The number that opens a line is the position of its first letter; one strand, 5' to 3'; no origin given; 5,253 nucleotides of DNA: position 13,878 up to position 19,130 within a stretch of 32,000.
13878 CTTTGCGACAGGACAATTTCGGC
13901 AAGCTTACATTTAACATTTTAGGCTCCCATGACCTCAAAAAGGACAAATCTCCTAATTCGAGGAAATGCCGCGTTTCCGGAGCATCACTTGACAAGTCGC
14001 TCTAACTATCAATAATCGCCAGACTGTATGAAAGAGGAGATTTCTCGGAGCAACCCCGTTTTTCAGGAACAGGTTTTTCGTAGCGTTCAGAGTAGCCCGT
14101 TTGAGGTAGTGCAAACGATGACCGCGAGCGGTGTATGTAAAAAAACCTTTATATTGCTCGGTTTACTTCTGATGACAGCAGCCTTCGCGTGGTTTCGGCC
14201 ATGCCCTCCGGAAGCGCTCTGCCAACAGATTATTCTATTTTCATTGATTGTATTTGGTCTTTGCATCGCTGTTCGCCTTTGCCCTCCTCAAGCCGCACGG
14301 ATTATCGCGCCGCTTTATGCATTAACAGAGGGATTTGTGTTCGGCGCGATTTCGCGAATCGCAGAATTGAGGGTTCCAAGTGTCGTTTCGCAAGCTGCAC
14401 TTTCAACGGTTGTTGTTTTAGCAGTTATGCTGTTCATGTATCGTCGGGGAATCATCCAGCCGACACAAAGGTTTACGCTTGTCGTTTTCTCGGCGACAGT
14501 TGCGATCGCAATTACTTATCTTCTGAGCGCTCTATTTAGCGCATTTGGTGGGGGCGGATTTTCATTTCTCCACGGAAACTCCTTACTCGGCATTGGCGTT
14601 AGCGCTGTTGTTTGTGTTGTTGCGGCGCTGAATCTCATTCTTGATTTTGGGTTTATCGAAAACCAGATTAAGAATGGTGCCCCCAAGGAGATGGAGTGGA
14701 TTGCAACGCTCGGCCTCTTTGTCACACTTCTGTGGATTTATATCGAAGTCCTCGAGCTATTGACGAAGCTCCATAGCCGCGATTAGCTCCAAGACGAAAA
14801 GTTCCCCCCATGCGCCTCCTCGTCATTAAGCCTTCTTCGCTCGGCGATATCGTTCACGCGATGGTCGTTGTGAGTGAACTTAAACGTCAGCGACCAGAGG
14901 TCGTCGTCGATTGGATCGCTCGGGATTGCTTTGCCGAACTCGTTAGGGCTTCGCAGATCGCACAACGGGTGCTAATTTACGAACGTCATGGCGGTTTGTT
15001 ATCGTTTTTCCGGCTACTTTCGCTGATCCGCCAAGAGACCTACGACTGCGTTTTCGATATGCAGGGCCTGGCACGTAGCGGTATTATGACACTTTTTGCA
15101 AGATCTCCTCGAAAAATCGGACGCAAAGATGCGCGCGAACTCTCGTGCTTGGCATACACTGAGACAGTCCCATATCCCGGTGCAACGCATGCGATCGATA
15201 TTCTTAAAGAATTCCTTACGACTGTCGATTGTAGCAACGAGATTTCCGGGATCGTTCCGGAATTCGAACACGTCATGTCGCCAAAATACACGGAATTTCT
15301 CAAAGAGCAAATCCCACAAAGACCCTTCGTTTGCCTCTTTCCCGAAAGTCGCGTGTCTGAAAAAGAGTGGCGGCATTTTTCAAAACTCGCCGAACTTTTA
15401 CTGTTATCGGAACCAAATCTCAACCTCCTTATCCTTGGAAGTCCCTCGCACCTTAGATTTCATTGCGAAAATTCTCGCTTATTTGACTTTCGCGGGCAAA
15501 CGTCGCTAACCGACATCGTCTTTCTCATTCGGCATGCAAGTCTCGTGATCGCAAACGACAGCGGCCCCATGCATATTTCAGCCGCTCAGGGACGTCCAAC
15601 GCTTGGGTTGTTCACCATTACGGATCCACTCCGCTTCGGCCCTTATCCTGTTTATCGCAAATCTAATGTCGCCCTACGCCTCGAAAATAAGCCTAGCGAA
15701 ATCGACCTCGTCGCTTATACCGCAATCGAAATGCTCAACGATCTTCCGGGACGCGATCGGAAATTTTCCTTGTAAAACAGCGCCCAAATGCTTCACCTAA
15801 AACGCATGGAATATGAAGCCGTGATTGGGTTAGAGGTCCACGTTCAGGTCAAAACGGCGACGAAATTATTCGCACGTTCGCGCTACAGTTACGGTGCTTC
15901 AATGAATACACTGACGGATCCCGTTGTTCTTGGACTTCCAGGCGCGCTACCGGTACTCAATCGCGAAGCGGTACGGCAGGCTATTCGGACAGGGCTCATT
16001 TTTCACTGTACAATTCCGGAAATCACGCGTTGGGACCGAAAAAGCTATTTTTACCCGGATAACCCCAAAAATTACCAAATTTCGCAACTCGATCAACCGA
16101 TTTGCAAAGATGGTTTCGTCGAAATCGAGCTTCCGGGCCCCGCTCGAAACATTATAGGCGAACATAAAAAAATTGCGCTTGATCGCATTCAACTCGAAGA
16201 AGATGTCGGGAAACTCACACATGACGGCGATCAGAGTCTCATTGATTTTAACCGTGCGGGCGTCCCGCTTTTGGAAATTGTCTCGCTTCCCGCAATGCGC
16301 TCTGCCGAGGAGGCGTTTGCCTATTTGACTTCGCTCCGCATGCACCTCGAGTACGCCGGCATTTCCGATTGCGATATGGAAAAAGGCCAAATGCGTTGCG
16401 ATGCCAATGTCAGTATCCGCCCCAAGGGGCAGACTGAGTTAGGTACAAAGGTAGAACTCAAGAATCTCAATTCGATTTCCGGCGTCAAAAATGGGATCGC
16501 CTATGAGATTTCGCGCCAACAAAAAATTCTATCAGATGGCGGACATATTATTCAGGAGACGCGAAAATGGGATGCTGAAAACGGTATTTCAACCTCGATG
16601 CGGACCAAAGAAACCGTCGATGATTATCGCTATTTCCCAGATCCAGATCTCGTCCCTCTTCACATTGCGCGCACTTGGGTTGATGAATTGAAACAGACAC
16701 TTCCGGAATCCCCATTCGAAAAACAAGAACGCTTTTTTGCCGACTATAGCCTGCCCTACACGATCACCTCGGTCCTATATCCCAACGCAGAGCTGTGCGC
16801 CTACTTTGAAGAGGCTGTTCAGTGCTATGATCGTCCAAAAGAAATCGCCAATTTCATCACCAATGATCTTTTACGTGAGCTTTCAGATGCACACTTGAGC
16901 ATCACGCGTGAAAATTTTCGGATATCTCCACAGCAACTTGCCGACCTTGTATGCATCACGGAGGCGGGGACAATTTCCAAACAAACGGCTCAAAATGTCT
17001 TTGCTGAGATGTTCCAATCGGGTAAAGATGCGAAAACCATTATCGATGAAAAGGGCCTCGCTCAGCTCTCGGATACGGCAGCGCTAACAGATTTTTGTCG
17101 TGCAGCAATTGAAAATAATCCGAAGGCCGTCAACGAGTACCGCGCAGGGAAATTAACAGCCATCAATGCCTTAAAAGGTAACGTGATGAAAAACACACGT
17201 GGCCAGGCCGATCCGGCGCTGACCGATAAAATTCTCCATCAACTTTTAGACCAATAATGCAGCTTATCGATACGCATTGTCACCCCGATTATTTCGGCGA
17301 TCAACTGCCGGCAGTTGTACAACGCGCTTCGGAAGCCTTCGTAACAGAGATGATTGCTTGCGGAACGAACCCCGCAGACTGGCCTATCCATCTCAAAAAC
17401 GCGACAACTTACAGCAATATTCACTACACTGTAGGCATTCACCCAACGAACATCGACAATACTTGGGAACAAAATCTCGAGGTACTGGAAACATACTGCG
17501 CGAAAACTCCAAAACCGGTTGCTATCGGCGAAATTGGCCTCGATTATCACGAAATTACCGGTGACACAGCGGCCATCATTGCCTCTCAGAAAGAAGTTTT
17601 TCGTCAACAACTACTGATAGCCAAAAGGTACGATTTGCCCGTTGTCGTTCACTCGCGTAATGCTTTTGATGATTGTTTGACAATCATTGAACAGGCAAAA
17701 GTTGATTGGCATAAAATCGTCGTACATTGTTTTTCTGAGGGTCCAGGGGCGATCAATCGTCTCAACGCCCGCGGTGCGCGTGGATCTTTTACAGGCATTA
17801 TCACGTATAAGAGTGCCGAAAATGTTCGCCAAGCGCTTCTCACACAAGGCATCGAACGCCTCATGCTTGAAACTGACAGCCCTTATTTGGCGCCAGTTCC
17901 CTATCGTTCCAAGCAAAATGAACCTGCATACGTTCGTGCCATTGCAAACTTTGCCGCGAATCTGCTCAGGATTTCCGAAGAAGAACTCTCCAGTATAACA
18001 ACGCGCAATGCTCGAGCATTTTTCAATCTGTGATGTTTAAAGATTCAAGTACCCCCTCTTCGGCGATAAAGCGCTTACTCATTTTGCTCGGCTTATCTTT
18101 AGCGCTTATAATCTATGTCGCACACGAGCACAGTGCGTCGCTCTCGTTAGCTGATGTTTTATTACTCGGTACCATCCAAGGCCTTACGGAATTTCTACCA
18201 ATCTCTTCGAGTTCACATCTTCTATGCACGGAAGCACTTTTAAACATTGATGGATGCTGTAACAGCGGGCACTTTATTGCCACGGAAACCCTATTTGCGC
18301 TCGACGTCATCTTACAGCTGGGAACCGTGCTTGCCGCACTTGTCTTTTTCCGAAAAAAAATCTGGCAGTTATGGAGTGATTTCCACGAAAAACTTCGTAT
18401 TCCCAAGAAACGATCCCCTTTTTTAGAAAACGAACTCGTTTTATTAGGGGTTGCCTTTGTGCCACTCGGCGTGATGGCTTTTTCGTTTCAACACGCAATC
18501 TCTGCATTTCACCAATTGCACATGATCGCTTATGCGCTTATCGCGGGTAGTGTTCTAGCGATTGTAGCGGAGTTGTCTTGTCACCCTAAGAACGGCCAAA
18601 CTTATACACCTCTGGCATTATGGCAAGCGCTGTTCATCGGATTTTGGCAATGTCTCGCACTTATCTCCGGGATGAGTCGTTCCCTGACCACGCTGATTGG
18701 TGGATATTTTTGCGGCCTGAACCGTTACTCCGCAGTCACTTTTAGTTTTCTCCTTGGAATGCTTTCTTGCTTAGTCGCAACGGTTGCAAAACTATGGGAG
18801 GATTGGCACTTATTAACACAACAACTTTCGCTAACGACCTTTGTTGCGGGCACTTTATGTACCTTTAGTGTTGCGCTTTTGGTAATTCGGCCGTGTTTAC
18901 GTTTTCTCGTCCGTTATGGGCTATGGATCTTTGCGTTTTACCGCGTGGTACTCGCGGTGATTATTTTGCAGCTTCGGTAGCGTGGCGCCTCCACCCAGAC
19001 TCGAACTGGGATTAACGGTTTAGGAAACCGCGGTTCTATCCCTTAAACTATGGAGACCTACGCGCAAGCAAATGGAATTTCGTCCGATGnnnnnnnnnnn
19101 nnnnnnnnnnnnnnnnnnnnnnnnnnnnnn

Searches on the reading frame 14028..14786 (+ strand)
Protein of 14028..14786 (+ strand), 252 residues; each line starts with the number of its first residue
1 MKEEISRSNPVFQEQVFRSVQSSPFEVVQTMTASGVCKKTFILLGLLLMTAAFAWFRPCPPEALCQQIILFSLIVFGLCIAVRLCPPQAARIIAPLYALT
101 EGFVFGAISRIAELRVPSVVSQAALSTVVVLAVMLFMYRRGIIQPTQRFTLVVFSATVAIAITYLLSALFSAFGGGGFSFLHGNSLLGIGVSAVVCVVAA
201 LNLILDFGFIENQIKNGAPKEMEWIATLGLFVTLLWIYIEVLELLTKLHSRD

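Call 64: search_protein_families(library=pfam, proteins=[window:14028-14786:+], max_evalue=0.0001)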
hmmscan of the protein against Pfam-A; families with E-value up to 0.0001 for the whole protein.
window:14028-14786:+ (252 aa): 1 family
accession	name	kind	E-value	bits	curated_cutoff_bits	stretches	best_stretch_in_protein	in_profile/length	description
PF12811.12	BaxI_1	-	3.2e-60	204.1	26.2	1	9-249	1-232/233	Bax inhibitor 1 like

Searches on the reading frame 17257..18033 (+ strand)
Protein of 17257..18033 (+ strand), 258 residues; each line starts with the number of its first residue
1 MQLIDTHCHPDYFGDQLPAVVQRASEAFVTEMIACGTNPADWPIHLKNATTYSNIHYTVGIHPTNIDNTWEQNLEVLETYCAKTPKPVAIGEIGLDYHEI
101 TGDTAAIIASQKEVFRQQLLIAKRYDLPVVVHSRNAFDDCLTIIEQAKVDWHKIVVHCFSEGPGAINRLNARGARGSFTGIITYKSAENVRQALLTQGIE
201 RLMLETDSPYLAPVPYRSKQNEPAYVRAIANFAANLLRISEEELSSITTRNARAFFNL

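Call 41: find_encoding_contigs(protein=window:17257-18033:+, flank=10000, max_places=10)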
Protein window:17257-18033:+ (258 aa): no gene with exactly this product is on record in the collection.

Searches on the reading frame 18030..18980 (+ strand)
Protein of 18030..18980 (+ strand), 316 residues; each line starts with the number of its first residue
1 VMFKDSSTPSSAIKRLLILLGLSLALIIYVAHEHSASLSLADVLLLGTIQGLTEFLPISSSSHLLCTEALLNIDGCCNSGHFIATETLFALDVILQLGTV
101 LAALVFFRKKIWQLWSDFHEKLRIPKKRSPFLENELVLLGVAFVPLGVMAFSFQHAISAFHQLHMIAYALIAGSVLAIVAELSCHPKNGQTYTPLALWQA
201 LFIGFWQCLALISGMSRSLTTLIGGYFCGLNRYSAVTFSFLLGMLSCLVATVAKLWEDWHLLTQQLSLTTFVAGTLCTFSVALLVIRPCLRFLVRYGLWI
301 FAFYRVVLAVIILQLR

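Call 38: find_encoding_contigs(protein=window:18030-18980:+, flank=10000, max_places=10)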
Protein window:18030-18980:+ (316 aa): no gene with exactly this product is on record in the collection.

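Call 42: find_homologous_proteins(query=window:18030-18980:+, max_evalue=1e-80)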
Query window:18030-18980:+ (316 aa): 3 proteins with E <= 1e-80 among 8000 candidates.
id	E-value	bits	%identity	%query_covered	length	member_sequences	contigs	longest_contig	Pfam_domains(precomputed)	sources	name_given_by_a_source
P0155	8.8e-185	631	92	100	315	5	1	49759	PF02673.25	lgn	-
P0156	1.6e-167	575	84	100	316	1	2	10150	PF02673.25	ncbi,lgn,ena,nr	ncbi:MAG: undecaprenyl-diphosphate phosphatase [Opitutales bacterium]|nr:undecaprenyl-diphosphate ph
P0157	2.5e-162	558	83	100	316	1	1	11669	PF02673.25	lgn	-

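Call 43: find_encoding_contigs(protein=P0156, flank=10000, max_places=10)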
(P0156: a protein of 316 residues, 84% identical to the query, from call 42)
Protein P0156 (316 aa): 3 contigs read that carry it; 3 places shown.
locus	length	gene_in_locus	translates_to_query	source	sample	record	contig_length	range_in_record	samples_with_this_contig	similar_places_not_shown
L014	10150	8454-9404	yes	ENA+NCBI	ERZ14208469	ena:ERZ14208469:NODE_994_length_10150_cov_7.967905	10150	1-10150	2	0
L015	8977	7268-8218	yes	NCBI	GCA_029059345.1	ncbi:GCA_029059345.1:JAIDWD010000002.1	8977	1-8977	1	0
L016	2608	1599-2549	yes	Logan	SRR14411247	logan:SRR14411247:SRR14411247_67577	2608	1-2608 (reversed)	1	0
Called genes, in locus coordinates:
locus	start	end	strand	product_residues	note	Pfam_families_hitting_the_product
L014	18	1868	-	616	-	PF00890:FAD_binding_2 (faint), PF01134:GIDA, PF12831:FAD_oxidored (weak), PF13932:SAM_GIDA_C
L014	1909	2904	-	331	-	PF00814:TsaD, PF22521:HypF_C_2 (weak)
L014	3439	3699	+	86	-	PF00886:Ribosomal_S16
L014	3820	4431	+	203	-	PF13637:Ank_4 (faint), PF13857:Ank_5 (faint)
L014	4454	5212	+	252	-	PF12811:BaxI_1, PF01027:Bax1-I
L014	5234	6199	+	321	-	PF01075:Glyco_transf_9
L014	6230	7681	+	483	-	PF02934:GatB_N, PF02637:GatB_Yqey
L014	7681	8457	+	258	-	PF01026:TatD_DNase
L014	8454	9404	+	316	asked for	PF02673:BacA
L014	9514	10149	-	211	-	?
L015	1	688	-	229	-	PF00890:FAD_binding_2 (faint), PF01134:GIDA, PF12831:FAD_oxidored (weak)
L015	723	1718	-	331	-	PF00814:TsaD, PF22521:HypF_C_2 (weak)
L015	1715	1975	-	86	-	-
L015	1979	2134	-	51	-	-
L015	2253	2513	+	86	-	PF00886:Ribosomal_S16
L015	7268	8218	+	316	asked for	PF02673:BacA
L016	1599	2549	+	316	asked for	PF02673:BacA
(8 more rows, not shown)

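Call 44: find_encoding_contigs(protein=P0157, flank=10000, max_places=10)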
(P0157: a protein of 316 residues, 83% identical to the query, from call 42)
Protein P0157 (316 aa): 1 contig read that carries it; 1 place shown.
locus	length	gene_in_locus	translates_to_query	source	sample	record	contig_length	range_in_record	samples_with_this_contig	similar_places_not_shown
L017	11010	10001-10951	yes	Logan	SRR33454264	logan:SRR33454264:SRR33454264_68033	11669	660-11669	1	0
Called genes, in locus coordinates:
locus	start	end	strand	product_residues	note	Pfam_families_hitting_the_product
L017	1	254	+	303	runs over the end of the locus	?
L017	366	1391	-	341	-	PF00044:Gp_dh_N, PF02800:Gp_dh_C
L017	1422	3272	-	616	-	PF00890:FAD_binding_2 (faint), PF01134:GIDA, PF12831:FAD_oxidored (weak), PF13932:SAM_GIDA_C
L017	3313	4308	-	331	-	PF00814:TsaD, PF22521:HypF_C_2 (weak)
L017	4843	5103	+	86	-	PF00886:Ribosomal_S16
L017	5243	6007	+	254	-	-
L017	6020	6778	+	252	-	PF12811:BaxI_1, PF01027:Bax1-I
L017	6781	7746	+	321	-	PF01075:Glyco_transf_9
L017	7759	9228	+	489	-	PF02934:GatB_N, PF02637:GatB_Yqey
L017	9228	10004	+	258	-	PF01026:TatD_DNase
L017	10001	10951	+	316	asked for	PF02673:BacA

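Call 45: list_cluster_members(proteins=[P0155])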
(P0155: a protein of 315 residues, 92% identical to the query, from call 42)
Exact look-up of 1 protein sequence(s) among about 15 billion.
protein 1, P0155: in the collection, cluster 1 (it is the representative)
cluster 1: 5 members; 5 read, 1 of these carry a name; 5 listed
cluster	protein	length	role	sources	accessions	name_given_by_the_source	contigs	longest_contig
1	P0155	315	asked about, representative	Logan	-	-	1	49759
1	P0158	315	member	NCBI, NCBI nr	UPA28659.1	MAG: undecaprenyl-diphosphate phosphatase [Verrucomicrobiota bacterium]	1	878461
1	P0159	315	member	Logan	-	-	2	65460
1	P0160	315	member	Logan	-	-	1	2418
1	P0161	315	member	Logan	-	-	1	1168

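Call 46: find_encoding_contigs(protein=P0158, flank=10000, max_places=5)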
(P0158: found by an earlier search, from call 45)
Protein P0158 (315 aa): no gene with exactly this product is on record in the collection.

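Call 47: find_encoding_contigs(protein=P0159, flank=10000, max_places=5)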
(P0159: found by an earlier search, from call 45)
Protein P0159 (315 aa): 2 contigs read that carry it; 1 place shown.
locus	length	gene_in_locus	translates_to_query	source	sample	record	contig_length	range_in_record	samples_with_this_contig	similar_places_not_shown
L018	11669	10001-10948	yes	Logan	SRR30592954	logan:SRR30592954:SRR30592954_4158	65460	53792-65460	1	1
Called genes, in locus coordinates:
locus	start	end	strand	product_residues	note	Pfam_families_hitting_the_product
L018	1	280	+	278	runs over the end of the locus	-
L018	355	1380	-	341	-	PF00044:Gp_dh_N, PF02800:Gp_dh_C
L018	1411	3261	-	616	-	PF00890:FAD_binding_2 (faint), PF01134:GIDA, PF12831:FAD_oxidored (weak), PF13932:SAM_GIDA_C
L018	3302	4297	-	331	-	PF00814:TsaD, PF22521:HypF_C_2 (weak)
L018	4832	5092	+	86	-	PF00886:Ribosomal_S16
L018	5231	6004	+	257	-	-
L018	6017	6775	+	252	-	PF12811:BaxI_1, PF01027:Bax1-I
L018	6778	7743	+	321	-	PF01075:Glyco_transf_9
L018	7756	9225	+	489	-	PF02934:GatB_N, PF02637:GatB_Yqey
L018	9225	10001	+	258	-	PF01026:TatD_DNase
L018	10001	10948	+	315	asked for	PF02673:BacA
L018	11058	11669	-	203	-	?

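Call 71: find_encoding_contigs(protein=P0160, flank=10000, max_places=5)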
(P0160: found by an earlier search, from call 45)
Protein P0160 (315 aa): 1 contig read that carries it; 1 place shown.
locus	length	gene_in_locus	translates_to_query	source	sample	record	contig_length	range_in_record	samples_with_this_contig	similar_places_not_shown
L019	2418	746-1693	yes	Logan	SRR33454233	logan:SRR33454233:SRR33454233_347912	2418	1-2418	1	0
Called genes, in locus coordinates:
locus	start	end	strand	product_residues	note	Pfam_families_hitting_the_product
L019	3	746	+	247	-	?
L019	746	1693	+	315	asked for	PF02673:BacA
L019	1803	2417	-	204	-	?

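Call 72: find_encoding_contigs(protein=P0161, flank=10000, max_places=5)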
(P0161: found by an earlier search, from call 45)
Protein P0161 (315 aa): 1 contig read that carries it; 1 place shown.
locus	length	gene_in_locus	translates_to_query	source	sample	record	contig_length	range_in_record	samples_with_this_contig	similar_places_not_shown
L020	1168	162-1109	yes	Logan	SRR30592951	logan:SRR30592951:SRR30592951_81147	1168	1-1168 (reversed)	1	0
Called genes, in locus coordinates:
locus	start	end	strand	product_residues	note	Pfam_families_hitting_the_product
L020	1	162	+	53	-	?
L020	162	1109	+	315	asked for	PF02673:BacA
